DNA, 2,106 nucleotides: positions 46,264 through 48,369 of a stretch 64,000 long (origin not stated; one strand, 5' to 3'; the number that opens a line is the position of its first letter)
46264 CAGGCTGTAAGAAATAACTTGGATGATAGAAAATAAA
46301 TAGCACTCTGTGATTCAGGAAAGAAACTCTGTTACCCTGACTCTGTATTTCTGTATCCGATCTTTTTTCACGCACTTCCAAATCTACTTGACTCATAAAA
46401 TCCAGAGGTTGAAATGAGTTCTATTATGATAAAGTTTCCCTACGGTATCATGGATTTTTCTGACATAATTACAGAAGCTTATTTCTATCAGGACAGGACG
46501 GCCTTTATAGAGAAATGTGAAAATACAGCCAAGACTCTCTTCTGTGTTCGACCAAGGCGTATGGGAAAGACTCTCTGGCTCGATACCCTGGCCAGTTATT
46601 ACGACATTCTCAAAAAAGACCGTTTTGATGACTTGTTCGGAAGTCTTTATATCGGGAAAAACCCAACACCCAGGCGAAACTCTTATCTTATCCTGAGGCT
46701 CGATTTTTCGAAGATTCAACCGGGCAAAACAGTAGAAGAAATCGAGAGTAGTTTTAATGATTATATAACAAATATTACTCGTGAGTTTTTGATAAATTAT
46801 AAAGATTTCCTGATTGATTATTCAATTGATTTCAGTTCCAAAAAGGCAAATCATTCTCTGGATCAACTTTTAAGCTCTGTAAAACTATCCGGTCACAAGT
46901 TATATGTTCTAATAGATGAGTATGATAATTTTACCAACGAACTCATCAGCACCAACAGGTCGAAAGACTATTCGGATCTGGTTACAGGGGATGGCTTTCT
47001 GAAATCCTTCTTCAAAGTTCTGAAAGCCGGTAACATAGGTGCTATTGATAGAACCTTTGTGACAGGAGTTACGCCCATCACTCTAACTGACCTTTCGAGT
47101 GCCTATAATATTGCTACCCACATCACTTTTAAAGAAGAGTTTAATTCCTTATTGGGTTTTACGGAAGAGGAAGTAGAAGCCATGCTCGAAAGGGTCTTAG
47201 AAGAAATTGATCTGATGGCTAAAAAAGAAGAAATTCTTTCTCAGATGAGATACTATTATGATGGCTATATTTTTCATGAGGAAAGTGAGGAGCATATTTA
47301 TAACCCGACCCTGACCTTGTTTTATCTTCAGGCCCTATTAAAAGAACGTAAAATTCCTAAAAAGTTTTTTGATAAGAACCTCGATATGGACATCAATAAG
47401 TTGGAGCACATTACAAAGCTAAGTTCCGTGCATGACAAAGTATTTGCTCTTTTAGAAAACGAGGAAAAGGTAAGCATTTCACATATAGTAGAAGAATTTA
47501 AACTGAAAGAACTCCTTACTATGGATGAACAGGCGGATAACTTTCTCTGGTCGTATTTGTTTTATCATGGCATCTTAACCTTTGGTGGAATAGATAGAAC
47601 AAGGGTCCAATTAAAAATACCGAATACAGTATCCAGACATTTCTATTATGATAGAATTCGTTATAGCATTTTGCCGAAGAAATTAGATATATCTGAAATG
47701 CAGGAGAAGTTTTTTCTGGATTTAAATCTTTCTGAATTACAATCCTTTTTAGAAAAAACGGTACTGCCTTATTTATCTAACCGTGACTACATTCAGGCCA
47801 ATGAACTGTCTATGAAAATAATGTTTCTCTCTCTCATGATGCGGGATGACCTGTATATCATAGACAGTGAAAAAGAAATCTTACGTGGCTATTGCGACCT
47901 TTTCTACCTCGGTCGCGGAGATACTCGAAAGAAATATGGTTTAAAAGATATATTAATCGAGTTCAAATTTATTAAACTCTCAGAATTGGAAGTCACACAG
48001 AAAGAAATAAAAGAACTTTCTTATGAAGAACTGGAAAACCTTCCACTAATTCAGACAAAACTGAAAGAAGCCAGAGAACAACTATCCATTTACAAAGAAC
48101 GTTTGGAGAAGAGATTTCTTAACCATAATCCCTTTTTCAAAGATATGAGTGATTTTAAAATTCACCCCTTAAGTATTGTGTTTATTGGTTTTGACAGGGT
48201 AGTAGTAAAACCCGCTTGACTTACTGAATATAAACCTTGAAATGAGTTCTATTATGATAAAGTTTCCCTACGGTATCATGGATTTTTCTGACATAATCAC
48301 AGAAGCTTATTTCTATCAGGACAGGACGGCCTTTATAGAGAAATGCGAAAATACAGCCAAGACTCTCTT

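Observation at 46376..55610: Five-copy head-to-tail tandem array of AAA-ATPase-like/PD-(D/E)XK genes with combinatorial cassette mosaicism, plus a sixth copy 23.5 kb upstream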

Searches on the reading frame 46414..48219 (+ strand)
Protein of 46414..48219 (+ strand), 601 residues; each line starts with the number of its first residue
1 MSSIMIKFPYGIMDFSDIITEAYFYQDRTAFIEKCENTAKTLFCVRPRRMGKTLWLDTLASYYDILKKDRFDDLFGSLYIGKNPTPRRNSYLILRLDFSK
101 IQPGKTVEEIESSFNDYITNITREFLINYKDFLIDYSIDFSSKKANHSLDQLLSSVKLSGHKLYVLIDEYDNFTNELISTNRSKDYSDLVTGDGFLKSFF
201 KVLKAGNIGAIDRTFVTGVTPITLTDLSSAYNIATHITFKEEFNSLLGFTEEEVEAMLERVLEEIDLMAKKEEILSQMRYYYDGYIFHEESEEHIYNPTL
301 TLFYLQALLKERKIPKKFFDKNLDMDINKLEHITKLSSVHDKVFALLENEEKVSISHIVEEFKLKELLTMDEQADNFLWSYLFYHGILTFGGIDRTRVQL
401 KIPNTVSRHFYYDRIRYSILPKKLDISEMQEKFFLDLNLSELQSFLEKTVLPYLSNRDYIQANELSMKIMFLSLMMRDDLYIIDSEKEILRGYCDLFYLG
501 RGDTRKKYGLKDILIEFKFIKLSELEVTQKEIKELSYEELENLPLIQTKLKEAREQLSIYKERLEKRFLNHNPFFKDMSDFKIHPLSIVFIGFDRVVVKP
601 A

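Call 6: search_protein_families(library=pfam, proteins=[window:46414-48219:+])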
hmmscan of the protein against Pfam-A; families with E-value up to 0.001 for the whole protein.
window:46414-48219:+ (601 aa): 2 families
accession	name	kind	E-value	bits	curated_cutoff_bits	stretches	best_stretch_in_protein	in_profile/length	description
PF09820.16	AAA-ATPase_like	-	1.1e-50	172.6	26.1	1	9-227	1-200/201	Predicted AAA-ATPase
PF08011.17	PDDEXK_9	-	1.6e-05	25.2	25.5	1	463-559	2-83/105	PD-(D/E)XK nuclease superfamily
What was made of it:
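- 47803..48213 (+): PD-(D/E)XK nuclease domain of c2 (residues ~464-600) with E464, D495, E516 and K518. PF08011 scores 25.2 bits (call 6).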

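Call 7: search_protein_families(library=ncbifam, proteins=[window:46414-48219:+])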
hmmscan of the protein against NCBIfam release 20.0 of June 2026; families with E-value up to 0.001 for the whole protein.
window:46414-48219:+ (601 aa): 0 families

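Call 9: find_homologous_proteins(query=window:46414-48219:+)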
Query window:46414-48219:+ (601 aa): 2754 proteins with E <= 0.001 among 8000 candidates; the best 120 are listed.
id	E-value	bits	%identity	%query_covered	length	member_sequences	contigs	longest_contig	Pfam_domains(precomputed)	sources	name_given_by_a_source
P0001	0.0e+0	1315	100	99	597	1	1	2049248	PF08011.18,PF09820.17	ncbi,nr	ncbi:MAG: AAA family ATPase [Leptospiraceae bacterium]|nr:AAA family ATPase [Leptospiraceae bacteriu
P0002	0.0e+0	1209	92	99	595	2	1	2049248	PF08011.18,PF09820.17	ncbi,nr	ncbi:MAG: AAA family ATPase [Leptospiraceae bacterium]|nr:AAA family ATPase [Leptospiraceae bacteriu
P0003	0.0e+0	1167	89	99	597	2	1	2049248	PF08011.18,PF09820.17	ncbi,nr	ncbi:MAG: AAA family ATPase [Leptospiraceae bacterium]|nr:AAA family ATPase [Leptospiraceae bacteriu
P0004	0.0e+0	1150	88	99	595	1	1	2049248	PF09820.17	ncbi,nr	ncbi:MAG: AAA family ATPase [Leptospiraceae bacterium]|nr:AAA family ATPase [Leptospiraceae bacteriu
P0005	0.0e+0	1114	85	99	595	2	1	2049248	PF08011.18,PF09820.17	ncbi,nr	ncbi:MAG: AAA family ATPase [Leptospiraceae bacterium]|nr:AAA family ATPase [Leptospiraceae bacteriu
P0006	1.4e-264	897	67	98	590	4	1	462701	PF09820.17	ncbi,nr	ncbi:MAG: AAA family ATPase [Leptospiraceae bacterium]|nr:AAA family ATPase [Leptospiraceae bacteriu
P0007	1.6e-259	881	93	73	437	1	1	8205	PF08011.18,PF09820.17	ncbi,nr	ncbi:MAG: AAA family ATPase, partial [Leptospiraceae bacterium]|nr:AAA family ATPase [Leptospiraceae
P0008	1.1e-256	871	65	100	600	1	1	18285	PF09820.17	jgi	jgi:hypothetical protein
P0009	6.6e-255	865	65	99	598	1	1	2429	PF09820.17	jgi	jgi:hypothetical protein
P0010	1.9e-177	610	57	81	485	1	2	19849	PF09820.17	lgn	-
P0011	1.6e-169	584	48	99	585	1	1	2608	PF09820.17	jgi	-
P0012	1.0e-163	564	46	99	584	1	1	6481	PF08011.18,PF09820.17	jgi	-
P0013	7.9e-133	462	41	99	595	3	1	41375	PF09820.17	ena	-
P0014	9.6e-132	459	41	99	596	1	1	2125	PF08011.18,PF09820.17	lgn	-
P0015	4.9e-131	456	42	99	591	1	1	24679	PF08011.18,PF09820.17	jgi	jgi:hypothetical protein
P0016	1.5e-129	452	42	99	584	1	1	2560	PF08011.18,PF09820.17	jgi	jgi:hypothetical protein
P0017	2.2e-129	451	38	98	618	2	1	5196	PF08011.18,PF09820.17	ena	-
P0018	2.7e-129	451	42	99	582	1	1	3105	PF08011.18,PF09820.17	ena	-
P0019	2.7e-129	451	41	99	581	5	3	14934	PF08011.18,PF09820.17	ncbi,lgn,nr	ncbi:MAG: AAA family ATPase [Candidatus Brocadiae bacterium]|nr:AAA family ATPase [Candidatus Brocad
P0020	3.3e-129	450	40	99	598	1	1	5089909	PF08011.18,PF09820.17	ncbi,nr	ncbi:MAG: AAA family ATPase [Candidatus Electrothrix scaldis]|nr:MAG: AAA family ATPase [Candidatus 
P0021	5.2e-129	450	42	99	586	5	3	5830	PF08011.18,PF09820.17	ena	-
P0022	8.2e-129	449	41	99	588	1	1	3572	PF08011.18,PF09820.17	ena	-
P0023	8.6e-129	449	39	99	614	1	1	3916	PF09820.17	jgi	jgi:hypothetical protein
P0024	1.1e-128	449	41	99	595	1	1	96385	PF09820.17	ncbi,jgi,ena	-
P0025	1.5e-128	448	39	99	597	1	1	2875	PF08011.18,PF09820.17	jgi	jgi:hypothetical protein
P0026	5.6e-128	446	41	99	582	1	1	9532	PF08011.18,PF09820.17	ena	-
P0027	7.3e-128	446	40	99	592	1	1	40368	PF09820.17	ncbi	-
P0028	8.9e-128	446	40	99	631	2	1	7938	PF09820.17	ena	-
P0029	1.2e-127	445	39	99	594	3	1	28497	PF08011.18,PF09820.17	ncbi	-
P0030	1.5e-127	445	39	99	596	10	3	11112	PF09820.17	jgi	jgi:hypothetical protein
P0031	1.5e-127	445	41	99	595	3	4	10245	PF09820.17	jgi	jgi:hypothetical protein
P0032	1.7e-127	445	39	99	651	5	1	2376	PF09820.17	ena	-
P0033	2.3e-127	444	42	99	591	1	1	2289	PF08011.18,PF09820.17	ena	-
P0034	2.5e-127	444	40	99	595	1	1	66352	PF09820.17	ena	-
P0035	2.8e-127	444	40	99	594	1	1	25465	PF08011.18,PF09820.17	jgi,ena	-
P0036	3.4e-127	444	41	99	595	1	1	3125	PF08011.18,PF09820.17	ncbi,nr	ncbi:MAG: AAA family ATPase [Caldilineaceae bacterium]|nr:AAA family ATPase [Caldilineaceae bacteriu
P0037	3.5e-127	444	39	98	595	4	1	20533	PF09820.17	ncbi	ncbi:MAG: AAA family ATPase [Thermodesulfobacteriota bacterium]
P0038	3.5e-127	444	39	99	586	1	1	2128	PF08011.18,PF09820.17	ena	-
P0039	4.1e-127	444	40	99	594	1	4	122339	PF08011.18,PF09820.17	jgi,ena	-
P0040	4.2e-127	444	39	99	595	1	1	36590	PF08011.18,PF09820.17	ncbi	-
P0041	6.7e-127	443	39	99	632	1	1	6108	PF08011.18,PF09820.17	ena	-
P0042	7.2e-127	443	40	99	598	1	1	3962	PF09820.17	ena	-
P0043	1.2e-126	442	39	99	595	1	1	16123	PF08011.18,PF09820.17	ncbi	-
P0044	1.2e-126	442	41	99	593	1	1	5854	PF08011.18,PF09820.17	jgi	jgi:hypothetical protein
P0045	2.6e-126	441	39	99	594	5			PF09820.17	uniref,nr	uniref:Predicted AAA-ATPase n=1 Tax=Candidatus Kentrum sp. SD TaxID=2126332 RepID=A0A450YXC6_9GAMM|n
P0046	2.7e-126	441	41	99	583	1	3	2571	PF08011.18,PF09820.17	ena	-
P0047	3.0e-126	441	40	99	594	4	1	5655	PF09820.17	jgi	jgi:Predicted AAA-ATPase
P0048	3.3e-126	441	39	99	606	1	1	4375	PF08011.18,PF09820.17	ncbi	-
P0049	4.7e-126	440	40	98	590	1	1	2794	PF08011.18,PF09820.17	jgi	jgi:hypothetical protein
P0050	6.0e-126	440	40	99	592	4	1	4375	PF08011.18,PF09820.17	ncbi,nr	ncbi:MAG: AAA family ATPase [Deltaproteobacteria bacterium]|nr:AAA family ATPase [Deltaproteobacteri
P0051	7.9e-126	439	38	99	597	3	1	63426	PF09820.17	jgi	jgi:hypothetical protein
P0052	9.8e-126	439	41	99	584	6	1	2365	PF08011.18,PF09820.17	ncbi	ncbi:MAG: AAA family ATPase [Methylococcales bacterium]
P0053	9.9e-126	439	41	99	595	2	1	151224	PF09820.17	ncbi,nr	ncbi:AAA family ATPase [Chloroflexi bacterium TSY]|nr:AAA family ATPase [Chloroflexi bacterium TSY]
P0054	1.0e-125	439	40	99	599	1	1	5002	PF09820.17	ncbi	-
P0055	1.1e-125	439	38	99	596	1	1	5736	PF08011.18,PF09820.17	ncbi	-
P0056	1.2e-125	439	40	99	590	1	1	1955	PF08011.18,PF09820.17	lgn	-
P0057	1.4e-125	438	39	99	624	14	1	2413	PF08011.18,PF09820.17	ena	-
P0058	2.0e-125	438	40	99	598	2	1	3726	PF08011.18,PF09820.17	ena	-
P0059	2.0e-125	438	40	99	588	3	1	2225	PF09820.17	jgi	-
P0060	2.1e-125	438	39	98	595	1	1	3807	PF08011.18,PF09820.17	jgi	-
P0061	2.3e-125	438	42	99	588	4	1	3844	PF08011.18,PF09820.17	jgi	jgi:hypothetical protein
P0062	2.8e-125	437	39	99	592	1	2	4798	PF08011.18,PF09820.17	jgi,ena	-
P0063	3.1e-125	437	39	99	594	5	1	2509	PF08011.18,PF09820.17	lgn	-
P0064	3.2e-125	437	40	98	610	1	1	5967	PF08011.18,PF09820.17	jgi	jgi:hypothetical protein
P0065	4.2e-125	437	39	99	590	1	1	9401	PF08011.18,PF09820.17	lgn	-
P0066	4.2e-125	437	39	99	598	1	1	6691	PF09820.17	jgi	jgi:hypothetical protein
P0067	4.3e-125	437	39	99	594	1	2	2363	PF08011.18,PF09820.17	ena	-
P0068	5.7e-125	436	39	99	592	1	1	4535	PF08011.18,PF09820.17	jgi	-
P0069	5.9e-125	436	39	99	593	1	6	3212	PF08011.18,PF09820.17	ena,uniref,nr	uniref:PD-(D/E)XK nuclease superfamily protein n=1 Tax=Candidatus Kentrum sp. FM TaxID=2126340 RepID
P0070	6.1e-125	436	40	99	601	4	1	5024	PF09820.17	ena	-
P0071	6.2e-125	436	40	99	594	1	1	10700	PF08011.18,PF09820.17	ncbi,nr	ncbi:MAG: AAA family ATPase [Desulfosarcina sp.]|nr:AAA family ATPase [Desulfobacterales bacterium]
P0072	7.1e-125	436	40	99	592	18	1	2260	PF08011.18,PF09820.17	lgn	-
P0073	1.0e-124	436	38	99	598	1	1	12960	PF08011.18,PF09820.17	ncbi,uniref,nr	ncbi:AAA family ATPase [Candidatus Parabeggiatoa sp. HSG14]|uniref:AAA family ATPase n=1 Tax=Candida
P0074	1.3e-124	435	40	99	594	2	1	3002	PF08011.18,PF09820.17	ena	-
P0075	1.4e-124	435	39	99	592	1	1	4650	PF08011.18,PF09820.17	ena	-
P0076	1.5e-124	435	39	99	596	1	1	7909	PF09820.17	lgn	-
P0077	1.5e-124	435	41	99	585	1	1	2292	PF08011.18,PF09820.17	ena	-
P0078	1.7e-124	435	41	99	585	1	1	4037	PF08011.18,PF09820.17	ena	-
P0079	2.0e-124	435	38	98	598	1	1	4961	PF08011.18,PF09820.17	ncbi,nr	ncbi:MAG: AAA family ATPase [Thermodesulfobacteriota bacterium]|nr:AAA family ATPase [Thermodesulfob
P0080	2.5e-124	434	39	98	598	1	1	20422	PF08011.18,PF09820.17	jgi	-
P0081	2.9e-124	434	40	99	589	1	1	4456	PF09820.17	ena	-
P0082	3.0e-124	434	39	98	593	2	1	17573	PF08011.18,PF09820.17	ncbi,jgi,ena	-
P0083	3.0e-124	434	40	99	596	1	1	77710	PF08011.18,PF09820.17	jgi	-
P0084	3.1e-124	434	41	99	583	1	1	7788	PF08011.18,PF09820.17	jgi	jgi:hypothetical protein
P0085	3.7e-124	434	39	98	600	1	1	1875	PF08011.18,PF09820.17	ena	-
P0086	4.2e-124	434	39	99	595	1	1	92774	PF09820.17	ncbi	-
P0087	4.4e-124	434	40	99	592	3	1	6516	PF08011.18,PF09820.17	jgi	-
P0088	4.6e-124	433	40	99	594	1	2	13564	PF08011.18,PF09820.17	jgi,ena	-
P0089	5.7e-124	433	39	99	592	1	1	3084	PF08011.18,PF09820.17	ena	-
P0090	7.4e-124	433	39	99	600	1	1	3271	PF08011.18,PF09820.17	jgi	-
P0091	7.9e-124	433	40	99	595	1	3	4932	PF08011.18,PF09820.17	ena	-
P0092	8.0e-124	433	40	99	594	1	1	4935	PF08011.18,PF09820.17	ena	-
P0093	8.1e-124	433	39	99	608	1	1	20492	PF08011.18,PF09820.17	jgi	jgi:hypothetical protein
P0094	8.9e-124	433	39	98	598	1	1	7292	PF08011.18,PF09820.17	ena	-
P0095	1.1e-123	432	39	99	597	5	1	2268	PF09820.17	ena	-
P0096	1.2e-123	432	40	99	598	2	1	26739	PF09820.17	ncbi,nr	ncbi:MAG: AAA family ATPase [Desulfamplus sp.]|nr:AAA family ATPase [Desulfamplus sp.]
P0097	1.7e-123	432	38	98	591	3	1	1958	PF08011.18,PF09820.17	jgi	jgi:hypothetical protein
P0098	1.7e-123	432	40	99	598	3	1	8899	PF08011.18,PF09820.17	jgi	-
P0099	1.9e-123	431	38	98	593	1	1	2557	PF08011.18,PF09820.17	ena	-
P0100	1.9e-123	431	41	99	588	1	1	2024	PF08011.18,PF09820.17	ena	-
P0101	2.2e-123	431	39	99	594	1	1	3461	PF09820.17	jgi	jgi:hypothetical protein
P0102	2.3e-123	431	39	99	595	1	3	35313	PF08011.18,PF09820.17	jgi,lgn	jgi:hypothetical protein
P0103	2.5e-123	431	40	99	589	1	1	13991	PF08011.18,PF09820.17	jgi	-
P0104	2.6e-123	431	39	99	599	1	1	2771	PF08011.18,PF09820.17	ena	-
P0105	2.6e-123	431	38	99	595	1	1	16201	PF08011.18,PF09820.17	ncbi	-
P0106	2.7e-123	431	39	98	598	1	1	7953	PF08011.18,PF09820.17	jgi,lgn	-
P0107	3.2e-123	431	39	98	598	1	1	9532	PF08011.18,PF09820.17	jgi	-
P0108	3.6e-123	431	38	99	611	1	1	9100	PF08011.18,PF09820.17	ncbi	ncbi:MAG: AAA family ATPase [Desulfococcaceae bacterium]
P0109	4.4e-123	430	39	99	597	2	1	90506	PF08011.18,PF09820.17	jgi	jgi:hypothetical protein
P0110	4.7e-123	430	38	99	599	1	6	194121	PF09820.17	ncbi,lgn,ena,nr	ncbi:MAG TPA: AAA family ATPase [Blastocatellia bacterium]|nr:AAA family ATPase [Blastocatellia bact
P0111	4.9e-123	430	39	99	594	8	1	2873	PF09820.17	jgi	-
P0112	5.1e-123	430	38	99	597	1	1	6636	PF09820.17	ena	-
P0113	5.2e-123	430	39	99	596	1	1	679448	PF08011.18,PF09820.17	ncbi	-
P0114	5.9e-123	430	39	99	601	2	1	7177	PF09820.17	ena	-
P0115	6.0e-123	430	39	98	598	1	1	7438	PF08011.18,PF09820.17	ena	-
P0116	6.2e-123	430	39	98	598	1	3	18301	PF08011.18,PF09820.17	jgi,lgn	-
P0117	6.3e-123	430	39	99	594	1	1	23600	PF08011.18,PF09820.17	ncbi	ncbi:MAG: AAA family ATPase [Pseudomonadota bacterium]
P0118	6.6e-123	430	39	99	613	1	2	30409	PF09820.17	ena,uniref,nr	uniref:Predicted AAA-ATPase n=1 Tax=Candidatus Kentrum sp. LPFa TaxID=2126335 RepID=A0A450VZK3_9GAMM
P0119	6.7e-123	430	40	99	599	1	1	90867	PF09820.17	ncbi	ncbi:MAG: AAA family ATPase [Chloroflexota bacterium]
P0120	7.5e-123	429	39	99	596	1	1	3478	PF09820.17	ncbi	ncbi:MAG: AAA family ATPase [Blastocatellia bacterium]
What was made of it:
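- On DUF1703 family (Pfam PF09820 AAA-ATPase_like + PF08011 PDDEXK_9): Homologs carry the precomputed PF08011 annotation (call 9).
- Checked: NCBI annotates the same genes four codons shorter, starting at MIKF (call 9).
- The contig is 2.05 Mb (call 9), which suggests long reads.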

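Call 11: find_encoding_contigs(protein=P0007, flank=10000)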
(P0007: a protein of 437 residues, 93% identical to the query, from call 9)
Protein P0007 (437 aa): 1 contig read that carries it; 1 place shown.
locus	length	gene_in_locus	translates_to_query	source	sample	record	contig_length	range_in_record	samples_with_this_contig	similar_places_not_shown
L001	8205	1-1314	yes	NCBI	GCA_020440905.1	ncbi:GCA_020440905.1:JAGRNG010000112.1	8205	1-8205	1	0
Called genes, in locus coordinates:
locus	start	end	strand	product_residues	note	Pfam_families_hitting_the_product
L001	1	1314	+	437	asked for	PF09820:AAA-ATPase_like, PF08011:PDDEXK_9 (faint)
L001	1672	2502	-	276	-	PF00800:PDT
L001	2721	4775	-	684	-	PF06739:SBBP (faint)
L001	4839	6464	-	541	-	-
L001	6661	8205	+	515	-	?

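Call 12: find_encoding_contigs(protein=P0001, flank=1000, max_places=3)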
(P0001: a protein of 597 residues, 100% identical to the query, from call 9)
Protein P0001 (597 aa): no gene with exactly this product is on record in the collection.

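Call 13: find_encoding_contigs(protein=P0006, flank=10000, max_places=4)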
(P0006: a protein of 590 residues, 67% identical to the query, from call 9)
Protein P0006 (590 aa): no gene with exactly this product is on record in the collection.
